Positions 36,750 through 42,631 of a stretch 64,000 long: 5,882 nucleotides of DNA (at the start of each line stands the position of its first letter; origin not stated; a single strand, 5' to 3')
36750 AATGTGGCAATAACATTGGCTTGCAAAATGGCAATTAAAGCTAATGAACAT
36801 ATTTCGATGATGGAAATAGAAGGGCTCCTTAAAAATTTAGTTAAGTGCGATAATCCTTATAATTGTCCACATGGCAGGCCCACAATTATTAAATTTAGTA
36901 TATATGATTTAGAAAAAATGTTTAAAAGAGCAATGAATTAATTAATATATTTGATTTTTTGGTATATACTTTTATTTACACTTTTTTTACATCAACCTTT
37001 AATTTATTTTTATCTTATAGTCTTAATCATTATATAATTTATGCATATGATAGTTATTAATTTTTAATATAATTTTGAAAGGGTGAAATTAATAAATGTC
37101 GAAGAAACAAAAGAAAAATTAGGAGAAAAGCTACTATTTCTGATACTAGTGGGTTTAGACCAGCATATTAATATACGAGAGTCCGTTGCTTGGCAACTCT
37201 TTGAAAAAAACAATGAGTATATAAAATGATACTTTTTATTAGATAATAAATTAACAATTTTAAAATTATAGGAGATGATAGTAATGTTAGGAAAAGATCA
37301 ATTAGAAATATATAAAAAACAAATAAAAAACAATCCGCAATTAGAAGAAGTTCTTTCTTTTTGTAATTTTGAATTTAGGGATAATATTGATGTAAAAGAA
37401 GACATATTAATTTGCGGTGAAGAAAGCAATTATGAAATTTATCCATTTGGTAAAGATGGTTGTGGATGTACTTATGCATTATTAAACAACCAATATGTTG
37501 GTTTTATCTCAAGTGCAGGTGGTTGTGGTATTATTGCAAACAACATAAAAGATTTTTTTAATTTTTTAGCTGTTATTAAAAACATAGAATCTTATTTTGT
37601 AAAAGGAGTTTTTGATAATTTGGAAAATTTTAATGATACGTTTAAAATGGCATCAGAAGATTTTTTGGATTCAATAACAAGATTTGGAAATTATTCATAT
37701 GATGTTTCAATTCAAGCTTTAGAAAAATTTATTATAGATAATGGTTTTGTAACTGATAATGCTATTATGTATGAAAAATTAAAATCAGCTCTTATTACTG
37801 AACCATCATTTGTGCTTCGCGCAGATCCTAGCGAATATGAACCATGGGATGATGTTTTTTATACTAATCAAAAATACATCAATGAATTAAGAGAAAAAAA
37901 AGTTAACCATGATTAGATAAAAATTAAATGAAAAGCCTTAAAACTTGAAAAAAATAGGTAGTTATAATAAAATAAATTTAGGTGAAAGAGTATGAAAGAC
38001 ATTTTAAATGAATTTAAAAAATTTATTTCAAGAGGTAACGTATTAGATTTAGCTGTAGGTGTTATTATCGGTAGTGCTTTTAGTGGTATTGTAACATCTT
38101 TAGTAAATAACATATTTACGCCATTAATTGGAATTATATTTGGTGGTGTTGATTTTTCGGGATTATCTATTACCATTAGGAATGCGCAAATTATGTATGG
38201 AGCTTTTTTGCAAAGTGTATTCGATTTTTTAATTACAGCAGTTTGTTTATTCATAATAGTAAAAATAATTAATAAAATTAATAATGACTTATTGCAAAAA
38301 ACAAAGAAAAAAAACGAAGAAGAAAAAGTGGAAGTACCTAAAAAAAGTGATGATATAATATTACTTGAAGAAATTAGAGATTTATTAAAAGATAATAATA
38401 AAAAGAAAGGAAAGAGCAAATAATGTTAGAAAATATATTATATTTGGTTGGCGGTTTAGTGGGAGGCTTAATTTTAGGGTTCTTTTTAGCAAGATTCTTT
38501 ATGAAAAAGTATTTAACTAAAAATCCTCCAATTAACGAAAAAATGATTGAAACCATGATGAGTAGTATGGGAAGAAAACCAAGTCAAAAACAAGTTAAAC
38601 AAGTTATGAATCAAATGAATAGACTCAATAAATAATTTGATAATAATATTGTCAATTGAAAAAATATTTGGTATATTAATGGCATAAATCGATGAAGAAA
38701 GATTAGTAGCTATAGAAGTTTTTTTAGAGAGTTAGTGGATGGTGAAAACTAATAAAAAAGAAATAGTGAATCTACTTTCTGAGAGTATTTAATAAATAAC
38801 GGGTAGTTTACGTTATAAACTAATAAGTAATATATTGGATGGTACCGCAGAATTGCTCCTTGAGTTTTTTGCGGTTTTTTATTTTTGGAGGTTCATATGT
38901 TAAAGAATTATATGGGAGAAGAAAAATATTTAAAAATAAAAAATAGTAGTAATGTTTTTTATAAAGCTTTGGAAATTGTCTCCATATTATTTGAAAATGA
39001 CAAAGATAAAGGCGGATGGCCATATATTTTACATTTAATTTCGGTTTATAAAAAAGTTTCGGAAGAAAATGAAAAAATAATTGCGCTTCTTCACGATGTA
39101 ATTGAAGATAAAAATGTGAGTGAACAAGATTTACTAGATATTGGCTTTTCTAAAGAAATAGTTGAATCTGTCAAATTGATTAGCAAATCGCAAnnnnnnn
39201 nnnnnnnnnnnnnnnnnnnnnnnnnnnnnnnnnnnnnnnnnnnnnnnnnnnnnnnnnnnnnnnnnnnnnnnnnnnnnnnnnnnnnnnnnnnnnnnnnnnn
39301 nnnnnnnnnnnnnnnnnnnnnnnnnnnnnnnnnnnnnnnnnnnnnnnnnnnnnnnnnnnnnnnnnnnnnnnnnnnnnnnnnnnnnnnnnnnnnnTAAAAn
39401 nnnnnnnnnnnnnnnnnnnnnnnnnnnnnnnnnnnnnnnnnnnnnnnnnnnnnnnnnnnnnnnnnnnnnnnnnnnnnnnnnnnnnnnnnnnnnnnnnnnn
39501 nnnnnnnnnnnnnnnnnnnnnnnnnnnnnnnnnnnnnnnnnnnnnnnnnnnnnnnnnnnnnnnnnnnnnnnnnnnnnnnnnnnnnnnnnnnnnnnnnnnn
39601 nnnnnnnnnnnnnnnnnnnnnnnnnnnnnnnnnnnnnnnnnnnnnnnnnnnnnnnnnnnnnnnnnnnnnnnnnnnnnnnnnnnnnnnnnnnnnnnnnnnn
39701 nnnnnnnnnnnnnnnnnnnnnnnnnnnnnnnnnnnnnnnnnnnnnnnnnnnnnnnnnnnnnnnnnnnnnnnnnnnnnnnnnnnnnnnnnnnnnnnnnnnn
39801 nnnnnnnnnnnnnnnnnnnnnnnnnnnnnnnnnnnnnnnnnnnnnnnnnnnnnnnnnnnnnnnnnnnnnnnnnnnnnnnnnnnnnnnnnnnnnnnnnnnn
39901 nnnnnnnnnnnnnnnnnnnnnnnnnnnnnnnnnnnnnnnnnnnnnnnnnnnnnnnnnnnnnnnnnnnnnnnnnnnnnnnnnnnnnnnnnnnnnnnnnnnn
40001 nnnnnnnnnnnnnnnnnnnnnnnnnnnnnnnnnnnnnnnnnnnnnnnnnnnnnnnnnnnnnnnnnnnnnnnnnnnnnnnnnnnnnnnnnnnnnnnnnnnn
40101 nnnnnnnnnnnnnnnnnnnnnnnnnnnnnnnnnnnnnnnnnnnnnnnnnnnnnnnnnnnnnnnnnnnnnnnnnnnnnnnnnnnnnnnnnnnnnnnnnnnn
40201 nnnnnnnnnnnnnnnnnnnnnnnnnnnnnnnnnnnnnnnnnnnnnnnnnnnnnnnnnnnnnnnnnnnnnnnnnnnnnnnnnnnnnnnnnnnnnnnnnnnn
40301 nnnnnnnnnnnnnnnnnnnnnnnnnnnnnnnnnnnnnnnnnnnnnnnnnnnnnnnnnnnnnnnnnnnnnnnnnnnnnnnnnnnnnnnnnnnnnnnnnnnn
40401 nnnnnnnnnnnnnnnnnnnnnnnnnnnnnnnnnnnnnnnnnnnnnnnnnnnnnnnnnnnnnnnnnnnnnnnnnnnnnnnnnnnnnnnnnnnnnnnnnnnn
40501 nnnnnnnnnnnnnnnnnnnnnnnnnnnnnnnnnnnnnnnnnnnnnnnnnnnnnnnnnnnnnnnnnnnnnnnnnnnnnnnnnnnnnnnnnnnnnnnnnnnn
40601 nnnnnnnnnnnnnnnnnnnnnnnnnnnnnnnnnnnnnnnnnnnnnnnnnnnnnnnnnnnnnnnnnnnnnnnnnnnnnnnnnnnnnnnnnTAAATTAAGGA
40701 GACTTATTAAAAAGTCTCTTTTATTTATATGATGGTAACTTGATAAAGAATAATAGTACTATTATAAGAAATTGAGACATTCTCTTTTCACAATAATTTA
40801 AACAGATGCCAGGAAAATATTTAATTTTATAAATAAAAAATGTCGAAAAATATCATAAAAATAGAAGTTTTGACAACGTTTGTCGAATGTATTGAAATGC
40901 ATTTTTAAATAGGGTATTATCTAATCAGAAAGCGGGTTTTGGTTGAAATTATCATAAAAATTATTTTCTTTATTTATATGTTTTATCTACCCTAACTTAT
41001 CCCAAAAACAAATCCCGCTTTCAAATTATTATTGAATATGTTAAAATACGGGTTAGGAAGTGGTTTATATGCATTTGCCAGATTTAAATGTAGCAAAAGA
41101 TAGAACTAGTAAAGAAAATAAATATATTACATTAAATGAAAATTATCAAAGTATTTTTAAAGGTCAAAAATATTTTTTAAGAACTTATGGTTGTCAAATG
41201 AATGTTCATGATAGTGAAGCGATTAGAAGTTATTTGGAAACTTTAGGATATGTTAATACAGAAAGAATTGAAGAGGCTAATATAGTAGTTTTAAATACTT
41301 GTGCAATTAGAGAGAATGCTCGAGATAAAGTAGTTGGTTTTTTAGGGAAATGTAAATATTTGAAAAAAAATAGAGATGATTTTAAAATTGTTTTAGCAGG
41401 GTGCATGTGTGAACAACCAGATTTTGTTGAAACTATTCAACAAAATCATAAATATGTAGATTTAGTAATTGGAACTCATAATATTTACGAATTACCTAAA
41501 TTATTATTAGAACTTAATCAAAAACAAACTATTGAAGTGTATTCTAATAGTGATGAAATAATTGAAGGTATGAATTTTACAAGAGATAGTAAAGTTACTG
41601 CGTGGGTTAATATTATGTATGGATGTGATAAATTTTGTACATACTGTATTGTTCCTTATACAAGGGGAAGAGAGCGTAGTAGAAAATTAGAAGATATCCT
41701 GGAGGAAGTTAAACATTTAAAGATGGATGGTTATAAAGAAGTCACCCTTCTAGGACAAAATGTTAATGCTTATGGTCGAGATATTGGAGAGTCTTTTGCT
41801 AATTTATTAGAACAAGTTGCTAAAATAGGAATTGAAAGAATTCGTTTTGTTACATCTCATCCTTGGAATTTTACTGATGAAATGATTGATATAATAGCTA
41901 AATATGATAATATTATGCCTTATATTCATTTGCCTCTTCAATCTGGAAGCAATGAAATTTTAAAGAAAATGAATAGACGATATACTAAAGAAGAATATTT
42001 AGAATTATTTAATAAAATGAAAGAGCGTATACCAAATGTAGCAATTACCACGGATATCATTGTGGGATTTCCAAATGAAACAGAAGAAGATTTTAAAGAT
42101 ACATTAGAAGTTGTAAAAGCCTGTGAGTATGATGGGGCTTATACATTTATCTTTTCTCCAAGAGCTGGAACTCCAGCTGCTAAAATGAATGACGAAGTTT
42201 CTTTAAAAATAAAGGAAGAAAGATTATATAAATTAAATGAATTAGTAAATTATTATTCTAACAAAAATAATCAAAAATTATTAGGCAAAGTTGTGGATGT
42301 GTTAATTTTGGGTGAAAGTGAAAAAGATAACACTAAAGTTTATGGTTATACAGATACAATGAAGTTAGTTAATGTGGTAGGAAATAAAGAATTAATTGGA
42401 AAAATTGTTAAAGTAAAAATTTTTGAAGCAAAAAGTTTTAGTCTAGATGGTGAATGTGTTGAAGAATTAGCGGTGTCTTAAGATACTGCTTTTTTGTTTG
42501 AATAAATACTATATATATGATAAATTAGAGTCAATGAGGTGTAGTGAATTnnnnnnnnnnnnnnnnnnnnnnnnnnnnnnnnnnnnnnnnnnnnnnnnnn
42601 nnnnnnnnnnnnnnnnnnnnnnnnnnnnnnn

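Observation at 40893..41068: Long structured miaB leader with mutually exclusive helices, one of which sequesters the RBS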

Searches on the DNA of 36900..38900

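Call 68: search_rna_families(source=window, start=36900, end=38900, threshold=evalue, max_evalue=1)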
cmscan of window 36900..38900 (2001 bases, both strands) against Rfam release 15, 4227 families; matches with E-value up to 1: 1.
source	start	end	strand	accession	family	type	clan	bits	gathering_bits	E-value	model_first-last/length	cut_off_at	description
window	38683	38863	+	RF00230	T-box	Cis-reg; leader;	-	77.7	93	1.3e-16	1-219/219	no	T-box leader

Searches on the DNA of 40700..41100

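Call 33: search_rna_families(source=window, start=40700, end=41100, threshold=evalue, max_evalue=10)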
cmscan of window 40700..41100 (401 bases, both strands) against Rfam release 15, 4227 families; matches with E-value up to 10: 3.
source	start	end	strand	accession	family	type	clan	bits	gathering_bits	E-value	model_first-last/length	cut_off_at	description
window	40824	40887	-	RF01096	PK-HAV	Cis-reg;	-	24.4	50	0.79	1-56/56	no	HepA virus 3'-terminal pseudoknot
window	40842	40887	+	RF01363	CRISPR-DR50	Gene; CRISPR;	-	20.7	47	1.1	1-46/46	no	CRISPR RNA direct repeat element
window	40900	40963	-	RF00136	SNORD81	Gene; snRNA; snoRNA; CD-box;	CL00050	15.9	50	5.6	1-77/77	no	Small nucleolar RNA SNORD81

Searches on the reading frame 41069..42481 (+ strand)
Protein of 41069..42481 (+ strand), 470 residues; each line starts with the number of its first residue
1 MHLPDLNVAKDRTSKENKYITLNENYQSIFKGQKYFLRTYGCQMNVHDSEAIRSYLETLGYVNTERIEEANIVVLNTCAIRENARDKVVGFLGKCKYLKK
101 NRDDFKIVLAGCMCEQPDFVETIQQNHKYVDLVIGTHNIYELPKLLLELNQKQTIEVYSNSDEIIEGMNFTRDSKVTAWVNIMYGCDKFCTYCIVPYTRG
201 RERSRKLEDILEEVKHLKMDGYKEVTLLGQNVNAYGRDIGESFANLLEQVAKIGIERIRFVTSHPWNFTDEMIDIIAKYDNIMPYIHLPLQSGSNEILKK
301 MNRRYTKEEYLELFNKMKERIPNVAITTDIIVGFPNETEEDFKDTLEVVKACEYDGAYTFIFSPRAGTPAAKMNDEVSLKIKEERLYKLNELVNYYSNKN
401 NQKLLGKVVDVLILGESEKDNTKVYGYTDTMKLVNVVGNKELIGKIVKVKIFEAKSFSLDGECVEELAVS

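Call 12: search_protein_families(library=ncbifam, proteins=[window:41069-42481:+])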
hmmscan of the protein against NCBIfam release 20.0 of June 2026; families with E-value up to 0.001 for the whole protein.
window:41069-42481:+ (470 aa): 25 families
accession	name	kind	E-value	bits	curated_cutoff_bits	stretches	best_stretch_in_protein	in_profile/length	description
TIGR01574.1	miaB-methiolase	equivalog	6.5e-162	539.5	355.3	1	34-464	1-437/437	tRNA (N6-isopentenyl adenosine(37)-C2)-methylthiotransferase MiaB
TIGR00089.1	TIGR00089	subfamily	2.5e-150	501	251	1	34-461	1-429/429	MiaB/RimO family radical SAM methylthiotransferase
NF010916.0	PRK14336.1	equivalog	1.5e-102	343.5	606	1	34-467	3-416/418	tRNA (N6-isopentenyl adenosine(37)-C2)-methylthiotransferase MiaB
TIGR01579.1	MiaB-like-C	equivalog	1.5e-97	327.5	357.05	1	38-451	2-416/416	tRNA (N(6)-L-threonylcarbamoyladenosine(37)-C(2))-methylthiotransferase MtaB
TIGR01125.1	TIGR01125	equivalog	2.5e-87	293.7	356.95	1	39-459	6-430/432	30S ribosomal protein S12 methylthiotransferase RimO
TIGR01578.1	MiaB-like-B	hypoth_equivalog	1.5e-81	274.4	314.7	1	34-464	1-421/421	tRNA (N(6)-L-threonylcarbamoyladenosine(37)-C(2))-methylthiotransferase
TIGR04014.1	B12_SAM_MJ_0865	equivalog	2.4e-27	95.8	360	1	179-375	162-359/434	methyl-coenzyme M reductase glutamine C-methyltransferase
TIGR04013.1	B12_SAM_MJ_1487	hypoth_equivalog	3.6e-27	95.2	251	1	98-388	63-371/382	TIGR04013 family B12-binding domain/radical SAM domain-containing protein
TIGR04479.1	bcpD_PhpK_rSAM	subfamily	7.1e-15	54.4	600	1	156-353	219-410/504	PhpK family radical SAM P-methyltransferase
TIGR01212.1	TIGR01212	equivalog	3.8e-11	42.7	180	1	261-384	114-237/302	tRNA modification radical SAM protein MnmL/YtqA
TIGR04072.2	rSAM_ladder_B12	equivalog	1.8e-10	40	360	1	168-407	171-402/443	lipid biosynthesis B12-binding/radical SAM protein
NF006064.0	PRK08207.2-2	equivalog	6e-09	35.4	504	1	284-396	262-369/465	coproporphyrinogen III oxidase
NF038361.1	rSAM_Sden_1168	equivalog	1.1e-08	34.2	575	1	181-362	286-461/560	Sden_1168 family B12-binding radical SAM P-methyltransferase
TIGR03471.1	HpnJ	equivalog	3.5e-08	32.7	577.6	1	184-369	204-382/472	hopanoid biosynthesis associated radical SAM protein HpnJ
NF006065.0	PRK08207.2-4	equivalog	4.2e-08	32.6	922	1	238-349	242-353/484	coproporphyrinogen III oxidase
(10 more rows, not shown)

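Call 13: find_related_loci(query=window:41069-42481:+, collection=genome_contigs, flank=3000)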
Query window:41069-42481:+ (470 aa) in genome_contigs; peptide patterns used: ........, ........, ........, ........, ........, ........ (x = any residue, [..] = any of these).
600 stretches matched a pattern (row limit reached: there are more); 597 encode a relative of the query (tblastn E <= 1e-3); the best 80 are kept; 80 distinct loci.
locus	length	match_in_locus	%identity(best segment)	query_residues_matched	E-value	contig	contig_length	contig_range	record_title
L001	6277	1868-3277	79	1-470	0e+0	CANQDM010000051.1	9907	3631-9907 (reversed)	MAG: uncultured Bacilli bacterium isolate Lapin-007__bin22 genome assembly, contig: Lapin-007__NODE_2866_length_9907_cov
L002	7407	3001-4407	67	1-465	0e+0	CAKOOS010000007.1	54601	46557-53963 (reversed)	MAG: uncultured Bacilli bacterium isolate REFINED_METABAT215_TOP10_CONTIGS_1500_ASSEMBLY_K77_MERGED__Hadza_MoBio_hadza-A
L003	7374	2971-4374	67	1-466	0e+0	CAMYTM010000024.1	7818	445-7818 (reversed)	MAG TPA_asm: uncultured Tenericutes bacterium isolate SRR19390406_bin.5_metawrap_v1.3_MAG genome assembly, contig: NODE.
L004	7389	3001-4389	67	1-461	0e+0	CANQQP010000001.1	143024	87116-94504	MAG: uncultured Bacilli bacterium isolate Lapin-008__bin8 genome assembly, contig: Lapin-008__NODE_94_length_143024_cov_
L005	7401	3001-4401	66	1-465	0e+0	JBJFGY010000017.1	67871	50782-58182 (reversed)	MAG: Bacilli bacterium isolate PUUB50_bin.015 NODE_144_length_67871_cov_14.337354, whole genome shotgun sequence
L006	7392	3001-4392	65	1-462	0e+0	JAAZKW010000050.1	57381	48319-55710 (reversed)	MAG: Mollicutes bacterium isolate AS22ysBPME_94 218344_AS22, whole genome shotgun sequence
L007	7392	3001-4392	67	1-461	0e+0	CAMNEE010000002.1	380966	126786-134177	MAG: uncultured Bacillales bacterium isolate SRR1222429_bin.164_metaWRAP_v1.3_MAG genome assembly, contig: NODE.9_length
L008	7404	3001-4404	65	1-466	0e+0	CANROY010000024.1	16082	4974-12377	MAG: uncultured Bacilli bacterium isolate Lapin-018__bin67 genome assembly, contig: Lapin-018__NODE_3235_length_16082_co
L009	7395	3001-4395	66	1-462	0e+0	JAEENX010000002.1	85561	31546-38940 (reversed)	MAG: Bacilli bacterium isolate Tb.RUG.273 NODE_799184_length_85561_cov_1.833310, whole genome shotgun sequence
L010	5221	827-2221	66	1-462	0e+0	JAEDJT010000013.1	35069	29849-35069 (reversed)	MAG: Bacilli bacterium isolate MAG195 NODE_832_length_35069_cov_10.567373, whole genome shotgun sequence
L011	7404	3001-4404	63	1-466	0e+0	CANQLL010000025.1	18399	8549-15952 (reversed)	MAG: uncultured Bacilli bacterium isolate Lapin-015__bin71 genome assembly, contig: Lapin-015__NODE_2813_length_18399_co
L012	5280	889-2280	64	1-462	0e+0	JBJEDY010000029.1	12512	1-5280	MAG: Bacilli bacterium isolate LOHA17_bin.030 NODE_2416_length_12512_cov_7.661556, whole genome shotgun sequence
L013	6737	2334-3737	64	1-465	0e+0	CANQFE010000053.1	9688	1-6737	MAG: uncultured Bacilli bacterium isolate Lapin-008__bin14 genome assembly, contig: Lapin-008__NODE_7030_length_9688_cov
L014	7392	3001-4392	62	1-461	0e+0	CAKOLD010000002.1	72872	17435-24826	MAG: uncultured Bacilli bacterium isolate REFINED_METABAT215_TOP10_CONTIGS_1500_ASSEMBLY_K77_MERGED__Hadza_MoBio_hadza-E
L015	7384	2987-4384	61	1-464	0e+0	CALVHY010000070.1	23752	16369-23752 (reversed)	MAG: uncultured Bacilli bacterium isolate E07__bin303 genome assembly, contig: E07__k127_2348167, whole genome shotgun s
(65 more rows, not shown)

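Call 25: find_encoding_contigs(protein=window:41069-42481:+, flank=3000, max_places=10)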
Protein window:41069-42481:+ (470 aa): 23 contigs read that carry it; 3 places shown.
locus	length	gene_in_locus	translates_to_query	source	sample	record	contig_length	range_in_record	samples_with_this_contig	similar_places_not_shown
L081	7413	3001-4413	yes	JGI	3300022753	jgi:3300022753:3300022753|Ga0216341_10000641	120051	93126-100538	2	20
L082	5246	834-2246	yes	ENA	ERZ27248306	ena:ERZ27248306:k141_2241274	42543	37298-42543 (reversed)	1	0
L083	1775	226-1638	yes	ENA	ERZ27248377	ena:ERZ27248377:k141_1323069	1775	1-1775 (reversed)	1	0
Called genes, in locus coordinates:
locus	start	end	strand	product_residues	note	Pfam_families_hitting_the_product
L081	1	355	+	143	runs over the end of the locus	PF01741:MscL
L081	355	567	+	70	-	-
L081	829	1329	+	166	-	-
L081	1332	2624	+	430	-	PF02403:Seryl_tRNA_N, PF00587:tRNA-synt_2b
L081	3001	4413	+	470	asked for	PF00919:UPF0004, PF04055:Radical_SAM, PF01938:TRAM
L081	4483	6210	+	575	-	PF00664:ABC_membrane, PF09818:ABC_ATPase (faint), PF00005:ABC_tran, PF02463:SMC_N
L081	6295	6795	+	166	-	-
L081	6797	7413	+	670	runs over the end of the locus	PF00990:GGDEF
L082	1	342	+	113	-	?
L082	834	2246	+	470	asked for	PF00919:UPF0004, PF04055:Radical_SAM, PF01938:TRAM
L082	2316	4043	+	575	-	PF00664:ABC_membrane, PF09818:ABC_ATPase (faint), PF00005:ABC_tran, PF02463:SMC_N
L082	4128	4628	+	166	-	-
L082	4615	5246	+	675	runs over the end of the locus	PF00990:GGDEF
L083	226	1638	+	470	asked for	PF00919:UPF0004, PF04055:Radical_SAM, PF01938:TRAM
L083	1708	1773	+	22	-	?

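Call 80: search_protein_families(library=pfam, proteins=[L001:1033-1146:+, L001:1245-1598:+, L001:167-823:+, L006:1699-2934:-], max_evalue=0.01)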
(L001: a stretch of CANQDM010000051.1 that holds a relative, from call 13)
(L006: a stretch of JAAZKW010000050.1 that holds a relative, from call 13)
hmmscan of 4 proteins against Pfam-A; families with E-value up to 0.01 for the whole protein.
L001:1033-1146:+ (38 aa): 0 families

L001:1245-1598:+ (117 aa): 22 families
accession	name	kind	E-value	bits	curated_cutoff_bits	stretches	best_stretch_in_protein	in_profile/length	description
PF13412.12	HTH_24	-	1.5e-09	37.7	21.9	1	45-91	2-48/48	Winged helix-turn-helix DNA-binding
PF08279.18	HTH_11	-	9.8e-08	32.2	25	1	51-90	5-46/55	HTH domain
PF01047.28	MarR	-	8.9e-07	29.1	24.6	1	45-93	2-50/59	MarR family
PF08280.17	HTH_Mga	-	1.3e-06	28.7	23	1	48-87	8-46/59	M protein trans-acting positive regulator (MGA) HTH domain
PF08220.18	HTH_DeoR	-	2.2e-05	24.6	21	1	51-93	5-47/57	DeoR-like helix-turn-helix domain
PF13730.12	HTH_36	-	3.4e-05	24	25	1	62-90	27-55/55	Helix-turn-helix domain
PF01978.25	TrmB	-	5.7e-05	23.3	25.6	1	50-97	13-59/68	Sugar-specific transcriptional regulator TrmB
PF12802.13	MarR_2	-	0.00016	22.2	27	1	51-96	10-56/61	MarR family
PF01325.25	Fe_dep_repress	-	0.00018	22.1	26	1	46-91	8-53/60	Iron dependent repressor, N-terminal DNA binding domain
PF22979.2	HTH_69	-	0.00018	21.8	27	1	61-95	27-61/69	Winged helix-turn-helix domain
PF01022.26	HTH_5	-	0.00023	21.4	22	1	50-91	6-46/47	Bacterial regulatory protein, arsR family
PF02082.26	Rrf2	-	0.00051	20.6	30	1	47-91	8-54/132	Iron-dependent Transcriptional regulator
PF08281.18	Sigma70_r4_2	-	0.00076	19.5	25.7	1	53-81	19-47/54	Sigma-70, region 4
PF25212.1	HVO_A0114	-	0.00094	19.4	27.6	1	47-94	23-70/84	HVO_A0114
PF09339.16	HTH_IclR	-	0.0012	19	22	1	48-92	6-50/52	IclR helix-turn-helix domain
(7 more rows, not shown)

L001:167-823:+ (218 aa): 1 family
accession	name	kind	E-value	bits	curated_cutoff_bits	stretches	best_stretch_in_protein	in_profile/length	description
PF06541.16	ABC_trans_CmpB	-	3.2e-51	173.9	25.9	1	9-162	1-150/151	Putative ABC-transporter type IV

L006:1699-2934:- (411 aa): 1 family
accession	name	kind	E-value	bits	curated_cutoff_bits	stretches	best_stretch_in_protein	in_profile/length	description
PF02388.22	FemAB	-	8.4e-49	166.9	24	2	11-261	1-249/406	FemAB family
